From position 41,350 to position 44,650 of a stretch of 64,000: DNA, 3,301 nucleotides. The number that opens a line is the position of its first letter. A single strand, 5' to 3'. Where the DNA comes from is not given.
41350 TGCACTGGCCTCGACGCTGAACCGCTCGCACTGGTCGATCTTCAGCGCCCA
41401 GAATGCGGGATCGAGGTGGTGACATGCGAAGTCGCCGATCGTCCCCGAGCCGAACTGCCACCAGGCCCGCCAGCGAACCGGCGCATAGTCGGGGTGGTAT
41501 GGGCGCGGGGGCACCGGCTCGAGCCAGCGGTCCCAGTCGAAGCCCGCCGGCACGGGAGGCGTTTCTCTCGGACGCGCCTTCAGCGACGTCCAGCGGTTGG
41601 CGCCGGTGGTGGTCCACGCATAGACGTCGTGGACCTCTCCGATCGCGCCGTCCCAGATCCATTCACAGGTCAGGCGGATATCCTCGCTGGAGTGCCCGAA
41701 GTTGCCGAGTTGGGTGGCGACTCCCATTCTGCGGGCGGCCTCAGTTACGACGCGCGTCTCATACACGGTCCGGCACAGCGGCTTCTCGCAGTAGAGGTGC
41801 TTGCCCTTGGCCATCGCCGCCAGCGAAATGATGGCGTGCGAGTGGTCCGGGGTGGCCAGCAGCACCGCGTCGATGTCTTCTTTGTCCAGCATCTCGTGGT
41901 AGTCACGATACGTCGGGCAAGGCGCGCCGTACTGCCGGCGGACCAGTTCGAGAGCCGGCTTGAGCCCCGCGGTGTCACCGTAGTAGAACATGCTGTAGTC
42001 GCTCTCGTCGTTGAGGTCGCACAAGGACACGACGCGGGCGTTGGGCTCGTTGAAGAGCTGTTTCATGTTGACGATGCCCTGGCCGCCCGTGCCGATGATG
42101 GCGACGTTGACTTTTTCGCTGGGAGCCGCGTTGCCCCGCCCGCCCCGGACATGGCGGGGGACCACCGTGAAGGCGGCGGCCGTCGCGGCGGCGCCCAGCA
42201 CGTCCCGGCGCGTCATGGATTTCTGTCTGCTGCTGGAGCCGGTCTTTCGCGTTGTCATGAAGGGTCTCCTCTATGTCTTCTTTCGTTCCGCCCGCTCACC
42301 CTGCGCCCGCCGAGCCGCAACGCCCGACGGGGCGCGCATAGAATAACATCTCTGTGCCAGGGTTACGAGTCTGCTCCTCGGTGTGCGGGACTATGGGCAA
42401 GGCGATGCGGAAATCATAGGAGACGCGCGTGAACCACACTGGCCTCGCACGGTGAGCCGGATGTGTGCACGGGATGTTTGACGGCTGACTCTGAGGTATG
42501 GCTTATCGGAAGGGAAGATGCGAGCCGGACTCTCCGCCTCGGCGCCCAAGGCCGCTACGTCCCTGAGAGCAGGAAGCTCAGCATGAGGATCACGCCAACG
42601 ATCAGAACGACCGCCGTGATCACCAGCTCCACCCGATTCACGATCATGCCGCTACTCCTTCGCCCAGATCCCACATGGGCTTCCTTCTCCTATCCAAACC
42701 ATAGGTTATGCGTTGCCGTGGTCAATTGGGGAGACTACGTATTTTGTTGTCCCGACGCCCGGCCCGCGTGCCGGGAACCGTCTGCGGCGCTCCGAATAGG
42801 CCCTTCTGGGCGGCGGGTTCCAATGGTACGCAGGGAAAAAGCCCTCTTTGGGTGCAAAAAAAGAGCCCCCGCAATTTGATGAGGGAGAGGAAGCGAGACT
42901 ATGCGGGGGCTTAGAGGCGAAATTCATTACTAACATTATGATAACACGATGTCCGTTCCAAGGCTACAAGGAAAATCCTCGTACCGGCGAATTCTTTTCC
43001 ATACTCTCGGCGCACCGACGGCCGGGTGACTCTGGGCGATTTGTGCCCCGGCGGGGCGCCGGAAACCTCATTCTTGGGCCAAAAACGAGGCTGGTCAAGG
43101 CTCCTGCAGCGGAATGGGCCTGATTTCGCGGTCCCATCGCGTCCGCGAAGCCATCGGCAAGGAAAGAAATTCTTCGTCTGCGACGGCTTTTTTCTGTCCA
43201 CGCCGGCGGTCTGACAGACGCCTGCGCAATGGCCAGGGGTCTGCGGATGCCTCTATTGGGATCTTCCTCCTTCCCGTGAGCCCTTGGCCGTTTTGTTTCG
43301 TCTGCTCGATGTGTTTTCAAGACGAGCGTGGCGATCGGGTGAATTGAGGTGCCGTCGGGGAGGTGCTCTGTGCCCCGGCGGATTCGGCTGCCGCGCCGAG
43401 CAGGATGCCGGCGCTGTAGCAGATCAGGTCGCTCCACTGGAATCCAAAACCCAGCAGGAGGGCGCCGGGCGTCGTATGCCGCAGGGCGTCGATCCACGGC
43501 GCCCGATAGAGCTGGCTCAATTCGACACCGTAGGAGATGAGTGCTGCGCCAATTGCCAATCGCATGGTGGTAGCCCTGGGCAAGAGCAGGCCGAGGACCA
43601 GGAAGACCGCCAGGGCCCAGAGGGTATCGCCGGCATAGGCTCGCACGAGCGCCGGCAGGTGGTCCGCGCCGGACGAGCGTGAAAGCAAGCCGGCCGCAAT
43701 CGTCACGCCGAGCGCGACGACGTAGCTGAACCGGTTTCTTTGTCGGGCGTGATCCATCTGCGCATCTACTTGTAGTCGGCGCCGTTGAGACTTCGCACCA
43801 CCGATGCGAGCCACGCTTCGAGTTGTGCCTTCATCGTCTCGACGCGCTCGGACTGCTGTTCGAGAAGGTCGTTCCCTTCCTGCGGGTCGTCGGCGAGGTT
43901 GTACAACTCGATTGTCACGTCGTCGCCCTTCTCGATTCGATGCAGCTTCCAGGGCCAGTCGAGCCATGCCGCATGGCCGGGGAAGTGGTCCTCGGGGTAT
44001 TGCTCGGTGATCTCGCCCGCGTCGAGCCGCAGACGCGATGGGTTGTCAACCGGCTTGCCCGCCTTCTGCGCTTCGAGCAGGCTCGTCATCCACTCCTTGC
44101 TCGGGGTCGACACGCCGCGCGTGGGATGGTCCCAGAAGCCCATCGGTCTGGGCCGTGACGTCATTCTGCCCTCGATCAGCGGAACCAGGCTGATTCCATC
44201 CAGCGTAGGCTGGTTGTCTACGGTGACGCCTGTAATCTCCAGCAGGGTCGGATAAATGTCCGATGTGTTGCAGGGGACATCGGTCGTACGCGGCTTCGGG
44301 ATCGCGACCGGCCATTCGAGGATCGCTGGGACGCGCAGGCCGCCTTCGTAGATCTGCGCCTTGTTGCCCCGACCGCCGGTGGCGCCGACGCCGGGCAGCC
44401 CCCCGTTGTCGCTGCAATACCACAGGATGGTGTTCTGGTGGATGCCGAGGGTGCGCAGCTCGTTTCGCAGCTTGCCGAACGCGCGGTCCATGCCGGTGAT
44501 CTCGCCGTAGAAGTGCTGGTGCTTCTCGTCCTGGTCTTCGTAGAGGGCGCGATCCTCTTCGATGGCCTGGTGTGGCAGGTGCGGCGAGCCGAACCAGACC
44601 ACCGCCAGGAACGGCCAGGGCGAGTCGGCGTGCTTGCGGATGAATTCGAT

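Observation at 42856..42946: Candidate small RNA whose terminator loop is an anti-Shine-Dalgarno-like sequence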

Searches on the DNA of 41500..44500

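Call 4: search_rna_families(source=window, start=41500, end=44500, threshold=evalue, max_evalue=10, show_alignments=3)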
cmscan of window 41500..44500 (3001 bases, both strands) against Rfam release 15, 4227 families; matches with E-value up to 10: 5.
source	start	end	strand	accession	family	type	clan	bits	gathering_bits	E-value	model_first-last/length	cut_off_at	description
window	43991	44031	+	RF02465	Ms_AS-5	Gene; sRNA;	-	18.9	46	3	1-45/45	no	Mycobacterium sRNA Ms_AS-5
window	43080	43121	+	RF02419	Spd-sr37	Gene; sRNA;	-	18.4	45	7.5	1-67/67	no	Streptococcus sRNA Spd-sr37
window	43156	43226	-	RF02522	Virus_CITE_8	Cis-reg;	-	17.2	80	9.2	1-71/71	no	Pea enation mosaic virus-2 cap-independent translation element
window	43676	43707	-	RF00521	SAM_alpha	Cis-reg; riboswitch;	-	14.8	36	5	10-44/79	no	Alpha-proteobacteria SAM riboswitch aptamer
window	42460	42567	-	RF01514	Afu_513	Gene; snRNA; snoRNA; CD-box;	-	14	48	7.4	1-103/103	no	A. fumigatus snoRNA Afu_513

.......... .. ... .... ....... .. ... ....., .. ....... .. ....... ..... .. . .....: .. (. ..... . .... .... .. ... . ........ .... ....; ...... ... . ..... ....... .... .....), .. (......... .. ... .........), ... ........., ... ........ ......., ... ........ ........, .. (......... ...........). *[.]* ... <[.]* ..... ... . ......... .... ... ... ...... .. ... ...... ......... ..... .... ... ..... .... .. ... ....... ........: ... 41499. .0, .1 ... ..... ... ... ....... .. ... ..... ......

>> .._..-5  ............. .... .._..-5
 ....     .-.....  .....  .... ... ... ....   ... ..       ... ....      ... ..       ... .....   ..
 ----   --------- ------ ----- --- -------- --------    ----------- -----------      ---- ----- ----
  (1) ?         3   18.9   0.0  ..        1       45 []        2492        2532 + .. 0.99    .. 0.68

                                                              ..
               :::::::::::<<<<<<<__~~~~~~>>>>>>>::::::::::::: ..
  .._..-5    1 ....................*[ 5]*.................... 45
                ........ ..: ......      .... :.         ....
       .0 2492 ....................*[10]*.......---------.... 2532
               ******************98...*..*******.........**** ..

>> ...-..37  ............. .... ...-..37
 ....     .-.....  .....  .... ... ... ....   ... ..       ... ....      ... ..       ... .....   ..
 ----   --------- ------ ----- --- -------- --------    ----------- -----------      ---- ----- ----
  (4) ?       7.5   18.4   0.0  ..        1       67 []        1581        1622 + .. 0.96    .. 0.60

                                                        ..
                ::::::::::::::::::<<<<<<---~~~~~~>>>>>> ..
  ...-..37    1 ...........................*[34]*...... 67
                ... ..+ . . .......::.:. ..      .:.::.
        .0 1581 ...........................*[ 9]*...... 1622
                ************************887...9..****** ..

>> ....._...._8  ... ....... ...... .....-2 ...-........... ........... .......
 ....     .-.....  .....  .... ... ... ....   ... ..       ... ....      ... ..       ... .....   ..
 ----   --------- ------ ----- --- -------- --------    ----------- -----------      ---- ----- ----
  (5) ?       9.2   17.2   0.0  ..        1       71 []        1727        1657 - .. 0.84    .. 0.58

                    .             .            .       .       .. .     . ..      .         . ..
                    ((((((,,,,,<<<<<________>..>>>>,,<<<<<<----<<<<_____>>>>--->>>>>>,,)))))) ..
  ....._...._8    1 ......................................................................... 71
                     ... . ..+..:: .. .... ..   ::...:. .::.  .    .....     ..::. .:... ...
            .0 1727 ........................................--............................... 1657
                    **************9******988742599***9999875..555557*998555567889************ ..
